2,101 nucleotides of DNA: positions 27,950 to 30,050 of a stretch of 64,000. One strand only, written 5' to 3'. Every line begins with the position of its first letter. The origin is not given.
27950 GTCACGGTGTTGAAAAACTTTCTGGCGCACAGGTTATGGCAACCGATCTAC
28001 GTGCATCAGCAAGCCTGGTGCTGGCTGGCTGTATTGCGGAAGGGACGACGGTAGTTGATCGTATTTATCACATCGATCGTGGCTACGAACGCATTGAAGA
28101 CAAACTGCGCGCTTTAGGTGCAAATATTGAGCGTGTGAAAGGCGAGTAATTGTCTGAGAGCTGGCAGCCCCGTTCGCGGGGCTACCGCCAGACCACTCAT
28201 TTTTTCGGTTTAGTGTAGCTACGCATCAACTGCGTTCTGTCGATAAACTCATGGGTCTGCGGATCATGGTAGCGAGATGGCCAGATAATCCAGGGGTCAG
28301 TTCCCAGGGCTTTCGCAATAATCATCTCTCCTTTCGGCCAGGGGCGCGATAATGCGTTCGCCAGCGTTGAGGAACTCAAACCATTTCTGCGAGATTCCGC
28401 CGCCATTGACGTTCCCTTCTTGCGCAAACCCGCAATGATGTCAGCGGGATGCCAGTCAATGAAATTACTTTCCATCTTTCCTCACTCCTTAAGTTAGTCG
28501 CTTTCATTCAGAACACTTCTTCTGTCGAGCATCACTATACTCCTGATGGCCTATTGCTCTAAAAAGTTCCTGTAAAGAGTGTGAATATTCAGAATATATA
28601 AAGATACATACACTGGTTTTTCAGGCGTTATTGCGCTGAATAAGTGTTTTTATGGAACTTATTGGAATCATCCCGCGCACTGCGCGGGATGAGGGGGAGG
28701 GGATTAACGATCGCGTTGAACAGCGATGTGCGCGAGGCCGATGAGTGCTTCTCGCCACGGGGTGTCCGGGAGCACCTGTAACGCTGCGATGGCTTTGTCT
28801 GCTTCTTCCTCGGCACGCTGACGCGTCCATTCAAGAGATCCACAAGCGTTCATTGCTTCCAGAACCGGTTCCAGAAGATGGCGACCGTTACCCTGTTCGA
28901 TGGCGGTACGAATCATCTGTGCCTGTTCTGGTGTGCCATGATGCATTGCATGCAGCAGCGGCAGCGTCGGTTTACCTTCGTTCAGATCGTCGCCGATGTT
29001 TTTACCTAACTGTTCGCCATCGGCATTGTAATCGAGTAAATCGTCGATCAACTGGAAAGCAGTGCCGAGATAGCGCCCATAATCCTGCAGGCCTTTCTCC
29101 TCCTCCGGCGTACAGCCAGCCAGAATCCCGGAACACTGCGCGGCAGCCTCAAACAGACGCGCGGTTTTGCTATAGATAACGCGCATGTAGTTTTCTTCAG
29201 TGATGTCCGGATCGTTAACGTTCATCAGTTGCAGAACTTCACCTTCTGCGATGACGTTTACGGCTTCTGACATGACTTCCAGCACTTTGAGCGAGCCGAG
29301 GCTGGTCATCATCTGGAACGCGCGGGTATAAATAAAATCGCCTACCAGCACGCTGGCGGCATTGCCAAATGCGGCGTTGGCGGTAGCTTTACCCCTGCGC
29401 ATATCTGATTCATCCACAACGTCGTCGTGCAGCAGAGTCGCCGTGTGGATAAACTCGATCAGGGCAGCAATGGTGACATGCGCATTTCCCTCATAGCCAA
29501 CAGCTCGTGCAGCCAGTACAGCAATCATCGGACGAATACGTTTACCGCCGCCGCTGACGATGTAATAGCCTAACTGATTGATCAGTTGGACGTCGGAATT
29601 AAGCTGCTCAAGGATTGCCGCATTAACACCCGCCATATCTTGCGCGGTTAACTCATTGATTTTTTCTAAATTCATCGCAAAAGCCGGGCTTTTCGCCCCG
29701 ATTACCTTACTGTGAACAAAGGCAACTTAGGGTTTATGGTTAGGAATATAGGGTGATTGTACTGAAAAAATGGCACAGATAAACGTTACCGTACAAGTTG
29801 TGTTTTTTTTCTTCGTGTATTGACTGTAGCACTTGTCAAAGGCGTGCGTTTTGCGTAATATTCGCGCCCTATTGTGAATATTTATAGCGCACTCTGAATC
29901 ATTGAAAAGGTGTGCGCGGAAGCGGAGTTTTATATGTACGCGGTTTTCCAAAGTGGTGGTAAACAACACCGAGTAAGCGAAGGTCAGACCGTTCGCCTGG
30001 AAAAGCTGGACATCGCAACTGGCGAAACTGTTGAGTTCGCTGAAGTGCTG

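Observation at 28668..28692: Perfect 11-bp-stem palindrome just downstream of ispB, without a U-tract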

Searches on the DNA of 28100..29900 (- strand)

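Call 6: search_rna_families(source=window, start=28100, end=29900, threshold=evalue, max_evalue=10)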
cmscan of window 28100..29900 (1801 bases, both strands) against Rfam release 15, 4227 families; matches with E-value up to 10: 4.
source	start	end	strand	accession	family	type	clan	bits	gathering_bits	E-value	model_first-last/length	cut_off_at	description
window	28161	28188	+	RF01791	F6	Gene; sRNA;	-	20.4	46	1.5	1-57/57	no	F6 TB sRNA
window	28563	28631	+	RF01666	rox2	Cis-reg;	-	18.6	55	7.3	1-71/71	no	Drosophila rox2 ncRNA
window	28923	29001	+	RF02791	CcsR1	Gene; sRNA;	-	16.4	65.3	0.74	1-83/83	no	Conserved CCUCCUCCC motif stress-induced RNA 1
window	29222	29317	-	RF01516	v-snoRNA-1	Gene; snRNA; snoRNA; CD-box;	-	14.9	75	6.8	1-65/65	no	Human herpesvirus 1 small nucleolar RNA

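Call 9: search_dna_similar(query=window:28476-28703:-, collection=ecoli_genomes, mode=near, max_rows=20, rows=spread)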
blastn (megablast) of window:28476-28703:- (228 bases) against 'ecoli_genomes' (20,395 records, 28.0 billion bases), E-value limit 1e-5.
Records with a match: 5425; places in all: 5428; records where one place covers at least 80% of the query: 5423.
Genomes with a match: 5425 of 5426; with a place that covers at least 80% of the query: 5423. Places per genome that has any: lowest 1, median 1, highest 2. On chromosomes: 5426 places; on plasmids: 2.
Best place of each record, by identity: >=99% 50; 95-99% 88; 90-95% 5287.
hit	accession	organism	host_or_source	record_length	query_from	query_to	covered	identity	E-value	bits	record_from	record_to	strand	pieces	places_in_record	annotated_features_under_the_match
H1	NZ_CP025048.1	Escherichia coli strain SC516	Chicken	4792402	1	228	100%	100.0%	5e-115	422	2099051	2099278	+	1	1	none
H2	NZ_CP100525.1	Escherichia coli strain LH13-b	Gallus gallus domesticus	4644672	1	228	100%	94.8%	5e-95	355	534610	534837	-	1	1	none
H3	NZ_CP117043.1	Escherichia coli strain B-RalR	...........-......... strain obtained ...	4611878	1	228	100%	94.8%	5e-95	355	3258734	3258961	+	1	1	none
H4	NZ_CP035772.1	Escherichia coli O145 strain RM8843-C1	missing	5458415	1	228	100%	94.7%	2e-94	353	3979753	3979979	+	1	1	none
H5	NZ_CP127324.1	Escherichia coli strain 980-2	hospital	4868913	1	228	100%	93.9%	4e-91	342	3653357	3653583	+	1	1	none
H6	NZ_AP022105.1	Escherichia coli strain WP5-S17-ESBL-10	-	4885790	1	227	100%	94.3%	3e-92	346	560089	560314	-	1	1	none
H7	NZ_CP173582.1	Escherichia coli strain 98195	Homo sapiens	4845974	1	227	100%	94.3%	3e-92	346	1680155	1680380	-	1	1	none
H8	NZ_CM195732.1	Escherichia coli strain P377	Lettuce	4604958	1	227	100%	94.3%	3e-92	346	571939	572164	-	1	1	none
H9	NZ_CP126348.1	Escherichia coli strain NN5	water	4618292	1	228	100%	93.9%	4e-91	342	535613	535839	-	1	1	none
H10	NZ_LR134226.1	Escherichia coli strain NCTC9088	missing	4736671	1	228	100%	93.9%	4e-91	342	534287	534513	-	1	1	none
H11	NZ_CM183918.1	Escherichia coli strain GMM076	Homo sapiens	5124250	1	228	100%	93.5%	2e-89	337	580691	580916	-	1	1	none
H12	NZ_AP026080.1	Escherichia coli strain F690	Homo sapiens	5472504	1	228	100%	93.5%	5e-90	339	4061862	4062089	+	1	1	none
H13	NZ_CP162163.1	Escherichia coli strain STS63-1-E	Pre-washed mixed salad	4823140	1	228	100%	93.5%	2e-89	337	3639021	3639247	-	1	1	none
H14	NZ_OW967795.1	Escherichia coli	Homo sapiens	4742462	1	228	100%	92.8%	8e-88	331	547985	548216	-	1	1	none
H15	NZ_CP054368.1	Escherichia coli strain SCU-115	Homo sapiens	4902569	1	228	100%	92.3%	4e-86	326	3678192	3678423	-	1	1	none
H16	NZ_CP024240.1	Escherichia coli O114:H49 strain 90-9280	missing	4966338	1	228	100%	92.1%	2e-84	320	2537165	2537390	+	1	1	none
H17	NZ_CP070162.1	Escherichia coli strain FDAARGOS_1283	Homo sapiens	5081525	1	228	100%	91.9%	5e-85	322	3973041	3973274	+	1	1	none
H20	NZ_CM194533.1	Escherichia coli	pressure-relief and ventilation ...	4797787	48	228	79%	95.6%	1e-75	291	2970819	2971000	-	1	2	none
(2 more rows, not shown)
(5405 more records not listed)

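Call 11: get_annotated_region(hit=H1, flank=1500)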
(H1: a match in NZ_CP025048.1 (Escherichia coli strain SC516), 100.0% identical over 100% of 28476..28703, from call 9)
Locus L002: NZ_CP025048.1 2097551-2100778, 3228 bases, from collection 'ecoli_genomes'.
description: Escherichia coli strain SC516 chromosome, complete genome
organism: Escherichia coli strain SC516 (NCBI taxid 562)
replicon: chromosome; assembly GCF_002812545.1
host: Chicken; source: liver; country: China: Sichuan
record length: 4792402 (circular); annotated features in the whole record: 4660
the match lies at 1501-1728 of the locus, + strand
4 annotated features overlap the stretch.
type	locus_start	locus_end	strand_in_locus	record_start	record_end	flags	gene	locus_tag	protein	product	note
CDS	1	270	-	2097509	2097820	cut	rplU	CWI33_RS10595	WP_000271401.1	50S ribosomal protein L21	-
CDS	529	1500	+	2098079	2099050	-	ispB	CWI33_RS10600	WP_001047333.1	octaprenyl diphosphate synthase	-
CDS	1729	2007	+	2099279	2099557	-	sfsB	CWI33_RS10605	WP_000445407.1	DNA-binding transcriptional regulator SfsB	-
CDS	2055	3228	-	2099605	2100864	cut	murA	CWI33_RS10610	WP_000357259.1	UDP-N-acetylglucosamine 1-carboxyvinyltransferase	-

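Call 13: get_annotated_region(hit=H5, flank=300)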
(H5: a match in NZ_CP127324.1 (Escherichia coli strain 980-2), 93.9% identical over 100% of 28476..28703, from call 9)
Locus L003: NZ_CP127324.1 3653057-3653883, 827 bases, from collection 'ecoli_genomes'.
description: Escherichia coli strain 980-2 chromosome, complete genome
organism: Escherichia coli strain 980-2 (NCBI taxid 562)
replicon: chromosome; assembly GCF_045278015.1
host: -; source: hospital; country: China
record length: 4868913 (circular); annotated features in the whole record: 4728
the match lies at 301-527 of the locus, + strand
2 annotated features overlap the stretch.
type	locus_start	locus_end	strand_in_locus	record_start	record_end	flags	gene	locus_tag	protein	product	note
CDS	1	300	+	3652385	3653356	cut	ispB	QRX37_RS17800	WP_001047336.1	octaprenyl diphosphate synthase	-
CDS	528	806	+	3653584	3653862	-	sfsB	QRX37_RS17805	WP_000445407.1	DNA-binding transcriptional regulator SfsB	-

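Call 14: get_annotated_region(hit=H14, flank=300)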
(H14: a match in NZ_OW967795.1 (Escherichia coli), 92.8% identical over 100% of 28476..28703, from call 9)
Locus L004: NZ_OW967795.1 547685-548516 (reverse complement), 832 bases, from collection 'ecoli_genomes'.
description: Escherichia coli isolate 538 chromosome main, complete sequence
organism: Escherichia coli (NCBI taxid 562)
replicon: chromosome; assembly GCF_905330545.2
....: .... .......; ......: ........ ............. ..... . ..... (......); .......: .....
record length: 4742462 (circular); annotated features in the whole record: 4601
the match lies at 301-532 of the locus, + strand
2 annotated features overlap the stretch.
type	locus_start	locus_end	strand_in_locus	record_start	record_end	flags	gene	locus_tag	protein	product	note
CDS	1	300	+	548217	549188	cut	ispB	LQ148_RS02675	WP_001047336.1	octaprenyl diphosphate synthase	-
CDS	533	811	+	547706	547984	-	sfsB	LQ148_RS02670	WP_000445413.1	DNA-binding transcriptional regulator SfsB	-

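Call 15: get_annotated_region(hit=H16, flank=300)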
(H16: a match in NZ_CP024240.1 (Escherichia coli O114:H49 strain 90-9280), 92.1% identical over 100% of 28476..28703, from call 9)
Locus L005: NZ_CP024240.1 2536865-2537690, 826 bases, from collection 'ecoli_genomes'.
description: Escherichia coli O114:H49 strain 90-9280 chromosome, complete genome
organism: Escherichia coli O114:H49 strain 90-9280 (NCBI taxid 2048775)
replicon: chromosome; assembly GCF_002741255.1
host: missing; source: missing; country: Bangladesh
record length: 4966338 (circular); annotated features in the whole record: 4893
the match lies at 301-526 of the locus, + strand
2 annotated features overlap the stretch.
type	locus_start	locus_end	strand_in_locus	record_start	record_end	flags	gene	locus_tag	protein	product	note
CDS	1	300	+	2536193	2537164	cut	ispB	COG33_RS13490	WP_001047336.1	octaprenyl diphosphate synthase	-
CDS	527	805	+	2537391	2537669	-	sfsB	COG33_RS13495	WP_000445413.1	DNA-binding transcriptional regulator SfsB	-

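Call 16: get_annotated_region(hit=H17, flank=300)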
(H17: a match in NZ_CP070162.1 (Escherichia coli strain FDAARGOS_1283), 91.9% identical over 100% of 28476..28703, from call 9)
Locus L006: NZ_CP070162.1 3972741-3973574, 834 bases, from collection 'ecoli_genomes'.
description: Escherichia coli strain FDAARGOS_1283 chromosome, complete genome
organism: Escherichia coli strain FDAARGOS_1283 (NCBI taxid 562)
replicon: chromosome; assembly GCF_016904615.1
host: Homo sapiens; source: missing; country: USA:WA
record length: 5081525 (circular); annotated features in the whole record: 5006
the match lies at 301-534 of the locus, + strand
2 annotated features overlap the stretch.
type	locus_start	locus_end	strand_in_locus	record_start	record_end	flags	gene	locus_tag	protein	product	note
CDS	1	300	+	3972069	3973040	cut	ispB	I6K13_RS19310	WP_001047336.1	octaprenyl diphosphate synthase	-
CDS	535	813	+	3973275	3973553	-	sfsB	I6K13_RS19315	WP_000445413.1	DNA-binding transcriptional regulator SfsB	-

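Call 17: get_annotated_region(hit=H20, flank=600)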
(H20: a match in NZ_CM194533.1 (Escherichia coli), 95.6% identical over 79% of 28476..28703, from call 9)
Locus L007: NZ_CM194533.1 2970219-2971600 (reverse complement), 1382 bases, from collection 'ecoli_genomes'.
description: Escherichia coli isolate 12 chromosome, whole genome shotgun sequence
organism: Escherichia coli (NCBI taxid 562)
replicon: chromosome; assembly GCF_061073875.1
host: -; source: pressure-relief and ventilation compartment of a reusable food-transport container used in institutional ...; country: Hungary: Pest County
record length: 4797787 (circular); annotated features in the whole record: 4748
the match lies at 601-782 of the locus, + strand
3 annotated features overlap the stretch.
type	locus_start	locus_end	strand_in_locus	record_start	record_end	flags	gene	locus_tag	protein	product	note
CDS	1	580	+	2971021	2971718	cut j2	-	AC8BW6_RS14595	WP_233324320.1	IS1 family transposase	programmed frameshift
CDS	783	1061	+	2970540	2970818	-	sfsB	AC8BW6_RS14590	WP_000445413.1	DNA-binding transcriptional regulator SfsB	-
CDS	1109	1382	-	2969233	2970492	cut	murA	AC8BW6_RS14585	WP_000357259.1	UDP-N-acetylglucosamine 1-carboxyvinyltransferase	-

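Call 39: build_rna_model(alignment_id=A3, structure=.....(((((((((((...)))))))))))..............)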
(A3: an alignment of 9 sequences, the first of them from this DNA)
Model R1 built from alignment A3 (9 sequences, 44 columns); structure: as given.
model positions 44; base pairs 11; branch points 0; effective number of sequences 9; information 1.06 bits per position. Calibrated on 0.2 Mb of random sequence (short: E-values are rough).
structure used (alignment columns):
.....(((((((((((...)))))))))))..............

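Call 40: search_with_rna_model(model_id=R1, sources=[window, L001, L005, L008, L009, L010, L011, L012, L013, L014, L015, L016, L017, L018, L019, L020, L021, L022, L023, L024, L025, L026, L027, L028, L029, L030, L031, L032, L033, L034, L035, L036, L037, L038, L039, L040, L041, L042, L043, L044, L045, L046, L047, L048, L049, L050, L051, L052, L053, L054, L055, L056, L057, L058, L059, L060, L061, L062, L063, L064, L065, L066, L067, L068, L069, L070, L071, L072, L073, L074, L075, L076, L077, L078, L079, L080, L081, L082, L083, L084, L085, L086, L087], max_evalue=10, make_alignment=true)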
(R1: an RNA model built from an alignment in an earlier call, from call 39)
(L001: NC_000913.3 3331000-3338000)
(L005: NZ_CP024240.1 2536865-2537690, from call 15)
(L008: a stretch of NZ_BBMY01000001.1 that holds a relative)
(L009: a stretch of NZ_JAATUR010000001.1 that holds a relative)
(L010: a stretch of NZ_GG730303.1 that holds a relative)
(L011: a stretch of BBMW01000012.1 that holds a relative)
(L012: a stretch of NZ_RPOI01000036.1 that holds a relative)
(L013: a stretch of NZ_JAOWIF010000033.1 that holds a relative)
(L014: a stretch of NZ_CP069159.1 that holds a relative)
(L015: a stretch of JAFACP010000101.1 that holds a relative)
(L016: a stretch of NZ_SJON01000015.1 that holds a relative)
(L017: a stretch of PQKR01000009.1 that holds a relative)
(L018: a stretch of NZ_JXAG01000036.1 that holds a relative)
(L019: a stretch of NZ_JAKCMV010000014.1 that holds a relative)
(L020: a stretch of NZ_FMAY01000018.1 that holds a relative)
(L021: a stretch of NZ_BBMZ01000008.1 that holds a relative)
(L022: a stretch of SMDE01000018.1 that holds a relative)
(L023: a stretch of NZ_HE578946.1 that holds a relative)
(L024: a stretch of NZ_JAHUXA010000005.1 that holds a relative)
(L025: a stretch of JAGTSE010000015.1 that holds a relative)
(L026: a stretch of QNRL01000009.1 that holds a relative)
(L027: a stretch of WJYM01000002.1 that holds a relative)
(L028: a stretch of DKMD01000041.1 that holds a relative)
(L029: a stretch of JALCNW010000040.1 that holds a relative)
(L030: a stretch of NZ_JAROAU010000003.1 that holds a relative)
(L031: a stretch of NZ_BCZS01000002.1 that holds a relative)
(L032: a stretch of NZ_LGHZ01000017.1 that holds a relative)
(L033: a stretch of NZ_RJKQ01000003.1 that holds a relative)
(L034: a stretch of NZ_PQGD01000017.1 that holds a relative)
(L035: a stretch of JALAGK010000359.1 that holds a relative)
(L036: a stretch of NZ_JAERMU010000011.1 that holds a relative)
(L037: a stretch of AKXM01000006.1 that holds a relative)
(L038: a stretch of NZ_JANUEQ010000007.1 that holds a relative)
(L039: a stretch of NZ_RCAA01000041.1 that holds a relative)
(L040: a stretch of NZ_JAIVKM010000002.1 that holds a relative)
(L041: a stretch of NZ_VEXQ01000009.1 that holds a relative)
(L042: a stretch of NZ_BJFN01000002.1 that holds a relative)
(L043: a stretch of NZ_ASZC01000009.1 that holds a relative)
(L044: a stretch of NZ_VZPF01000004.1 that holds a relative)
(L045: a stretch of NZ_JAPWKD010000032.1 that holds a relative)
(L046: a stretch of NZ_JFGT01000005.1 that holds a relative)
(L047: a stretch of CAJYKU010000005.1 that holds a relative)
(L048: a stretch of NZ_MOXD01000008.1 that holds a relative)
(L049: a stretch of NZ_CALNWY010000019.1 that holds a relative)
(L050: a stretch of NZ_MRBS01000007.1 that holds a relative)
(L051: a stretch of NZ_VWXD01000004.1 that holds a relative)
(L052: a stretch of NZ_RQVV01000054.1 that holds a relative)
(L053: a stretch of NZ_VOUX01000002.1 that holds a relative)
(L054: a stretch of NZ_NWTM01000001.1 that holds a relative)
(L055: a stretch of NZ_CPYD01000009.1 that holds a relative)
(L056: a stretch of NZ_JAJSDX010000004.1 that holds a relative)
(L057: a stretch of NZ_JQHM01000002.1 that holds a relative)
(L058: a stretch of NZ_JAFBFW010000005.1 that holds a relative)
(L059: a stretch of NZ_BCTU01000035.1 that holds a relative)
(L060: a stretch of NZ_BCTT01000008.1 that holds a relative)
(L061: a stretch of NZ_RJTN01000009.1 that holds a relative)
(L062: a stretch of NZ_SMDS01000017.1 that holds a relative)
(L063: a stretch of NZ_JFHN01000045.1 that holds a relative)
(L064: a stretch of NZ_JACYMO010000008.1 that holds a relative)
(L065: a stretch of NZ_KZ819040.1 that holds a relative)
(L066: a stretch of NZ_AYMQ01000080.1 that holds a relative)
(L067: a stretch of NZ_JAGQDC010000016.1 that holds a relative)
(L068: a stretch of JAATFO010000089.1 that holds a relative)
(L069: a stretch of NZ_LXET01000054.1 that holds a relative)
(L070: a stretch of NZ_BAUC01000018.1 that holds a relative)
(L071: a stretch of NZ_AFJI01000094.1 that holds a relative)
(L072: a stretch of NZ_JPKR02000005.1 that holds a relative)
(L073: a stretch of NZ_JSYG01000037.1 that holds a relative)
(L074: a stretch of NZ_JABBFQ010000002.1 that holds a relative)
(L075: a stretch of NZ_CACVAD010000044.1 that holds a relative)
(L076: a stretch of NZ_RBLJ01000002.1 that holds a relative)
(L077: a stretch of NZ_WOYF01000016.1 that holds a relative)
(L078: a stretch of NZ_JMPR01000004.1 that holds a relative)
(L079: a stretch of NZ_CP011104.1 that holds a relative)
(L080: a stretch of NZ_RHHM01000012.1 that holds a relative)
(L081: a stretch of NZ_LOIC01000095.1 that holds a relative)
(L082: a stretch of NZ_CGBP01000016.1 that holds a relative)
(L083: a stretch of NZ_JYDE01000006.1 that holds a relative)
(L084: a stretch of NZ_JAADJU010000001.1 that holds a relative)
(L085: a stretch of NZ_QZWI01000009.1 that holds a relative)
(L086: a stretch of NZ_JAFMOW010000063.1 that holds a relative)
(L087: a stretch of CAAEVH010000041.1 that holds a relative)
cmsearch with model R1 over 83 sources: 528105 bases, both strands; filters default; matches with E-value up to 10: 47.
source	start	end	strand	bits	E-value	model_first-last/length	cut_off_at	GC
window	28654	28697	-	60.9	1.1e-14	1-44/44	no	0.61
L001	3688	3731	+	60.5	1.5e-14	1-44/44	no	0.66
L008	3478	3521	+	56.3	2.8e-13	1-44/44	no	0.61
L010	3175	3218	+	55.2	6.1e-13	1-44/44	no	0.57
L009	3478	3521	+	55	7e-13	1-44/44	no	0.52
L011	3490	3533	+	53.4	2.1e-12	1-44/44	no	0.55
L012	3489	3532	+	53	2.8e-12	1-44/44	no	0.55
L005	306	349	+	53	2.8e-12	1-44/44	no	0.66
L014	3478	3521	+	51.2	9.9e-12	1-44/44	no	0.48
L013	3492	3535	+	51.1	1e-11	1-44/44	no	0.45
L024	3481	3524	+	39.7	3e-08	1-44/44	no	0.39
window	28668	28692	+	32.8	3.6e-06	6-30/44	no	0.68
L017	3474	3518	+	29.3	4.1e-05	1-44/44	no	0.58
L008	3483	3507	-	29.1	4.6e-05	6-30/44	no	0.68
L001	3694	3716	-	28.6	6.5e-05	7-29/44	no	0.78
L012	3495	3517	-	26.8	0.00024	7-29/44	no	0.65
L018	1879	1923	+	26.8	0.00024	1-44/44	no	0.56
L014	3483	3507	-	26.3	0.00033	6-30/44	no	0.6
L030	3475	3519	+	25.6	0.00053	1-44/44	no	0.51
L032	3473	3514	+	25.5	0.0006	1-44/44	no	0.55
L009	3483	3507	-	25.1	0.00076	6-30/44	no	0.6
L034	3473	3518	+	24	0.0017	1-44/44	no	0.39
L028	1353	1393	+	23.5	0.0023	1-44/44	no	0.56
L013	3498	3520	-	23.4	0.0025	7-29/44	no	0.7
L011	3496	3518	-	23.3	0.0026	7-29/44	no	0.74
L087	836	878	+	23.2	0.0028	1-44/44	no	0.65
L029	3479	3521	+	22.4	0.005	1-44/44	no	0.58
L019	3478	3521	+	21.5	0.0097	1-44/44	no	0.61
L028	1358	1376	-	21.2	0.012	9-27/44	no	0.74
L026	3476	3519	+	20.1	0.024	1-44/44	no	0.55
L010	3181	3203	-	19.1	0.05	7-29/44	no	0.74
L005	312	334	-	18.6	0.072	7-29/44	no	0.83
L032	3478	3496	-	18.4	0.079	9-27/44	no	0.74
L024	3481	3510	-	18.1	0.1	6-35/44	no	0.47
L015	2361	2402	+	17.5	0.15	1-44/44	no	0.71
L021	3477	3518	+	17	0.22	1-44/44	no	0.64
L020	3476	3516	+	16.7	0.26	1-44/44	no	0.66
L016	2748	2789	+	16.6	0.28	1-44/44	no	0.69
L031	3481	3517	+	14.9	0.93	1-44/44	no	0.73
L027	3474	3499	+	14.5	1.2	6-32/44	no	0.65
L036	4929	4947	+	13.7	2.2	9-27/44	no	0.74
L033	3479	3498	+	12.9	3.7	9-27/44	no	0.85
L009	337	351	+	12.8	4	11-25/44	no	0.87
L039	3477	3520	+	12.1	6.8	1-44/44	no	0.55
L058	3628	3655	-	12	7.1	1-44/44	no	0.25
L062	3607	3637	+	11.9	7.6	1-44/44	no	0.29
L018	1887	1906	-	11.6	9.2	9-27/44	no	0.75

Alignment A4: 47 matches aligned to the model, 55 columns, each read 5' to 3' on its own strand. Consensus structure (alignment columns), stored with it:
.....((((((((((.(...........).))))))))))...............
